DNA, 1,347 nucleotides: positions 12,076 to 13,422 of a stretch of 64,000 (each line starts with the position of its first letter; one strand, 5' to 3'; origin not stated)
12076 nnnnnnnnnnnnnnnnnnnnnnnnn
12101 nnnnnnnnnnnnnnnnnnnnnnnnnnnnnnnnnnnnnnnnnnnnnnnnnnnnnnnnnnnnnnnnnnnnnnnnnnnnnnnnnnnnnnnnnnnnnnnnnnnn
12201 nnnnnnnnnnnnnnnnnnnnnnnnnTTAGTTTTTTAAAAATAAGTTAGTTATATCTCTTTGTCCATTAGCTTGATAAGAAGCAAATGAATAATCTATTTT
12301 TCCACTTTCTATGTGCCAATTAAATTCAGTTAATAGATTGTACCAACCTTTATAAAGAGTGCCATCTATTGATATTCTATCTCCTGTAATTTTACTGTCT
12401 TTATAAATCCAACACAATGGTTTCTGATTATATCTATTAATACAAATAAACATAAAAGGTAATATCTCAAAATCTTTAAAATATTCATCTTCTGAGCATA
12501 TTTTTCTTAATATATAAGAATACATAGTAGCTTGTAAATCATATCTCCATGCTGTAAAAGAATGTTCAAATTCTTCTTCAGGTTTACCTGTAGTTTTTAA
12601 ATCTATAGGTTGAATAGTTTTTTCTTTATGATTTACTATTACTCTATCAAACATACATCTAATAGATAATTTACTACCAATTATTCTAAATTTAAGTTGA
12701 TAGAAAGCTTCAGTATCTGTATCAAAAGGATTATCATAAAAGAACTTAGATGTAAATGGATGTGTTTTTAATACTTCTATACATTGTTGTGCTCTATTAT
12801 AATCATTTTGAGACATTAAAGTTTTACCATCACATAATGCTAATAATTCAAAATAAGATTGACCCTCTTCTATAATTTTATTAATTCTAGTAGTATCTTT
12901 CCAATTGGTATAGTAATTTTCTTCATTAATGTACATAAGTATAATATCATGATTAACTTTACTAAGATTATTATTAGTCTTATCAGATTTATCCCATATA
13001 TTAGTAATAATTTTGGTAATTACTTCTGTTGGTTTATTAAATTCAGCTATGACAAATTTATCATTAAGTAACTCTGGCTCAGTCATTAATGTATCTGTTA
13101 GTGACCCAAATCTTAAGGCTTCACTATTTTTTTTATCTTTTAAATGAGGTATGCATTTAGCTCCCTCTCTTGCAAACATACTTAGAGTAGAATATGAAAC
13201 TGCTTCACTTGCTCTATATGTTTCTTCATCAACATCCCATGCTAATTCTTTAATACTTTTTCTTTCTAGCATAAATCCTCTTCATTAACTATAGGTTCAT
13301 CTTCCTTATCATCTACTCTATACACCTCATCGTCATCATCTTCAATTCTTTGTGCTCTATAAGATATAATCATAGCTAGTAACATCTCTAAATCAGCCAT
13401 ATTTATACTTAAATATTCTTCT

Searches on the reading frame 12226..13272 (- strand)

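Call 67: search_protein_families(library=pfam, proteins=[window:12226-13272:-], max_evalue=0.01)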
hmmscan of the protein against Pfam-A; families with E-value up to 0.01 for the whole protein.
window:12226-13272:- (348 aa): 2 families
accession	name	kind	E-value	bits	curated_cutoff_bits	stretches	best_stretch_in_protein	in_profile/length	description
PF12684.13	DUF3799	-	4.3e-09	36.9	26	1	28-263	3-167/233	PDDEXK-like domain of unknown function (DUF3799)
PF12705.13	PDDEXK_1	-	1.8e-05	25.3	22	1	184-258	120-172/247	PD-(D/E)XK nuclease superfamily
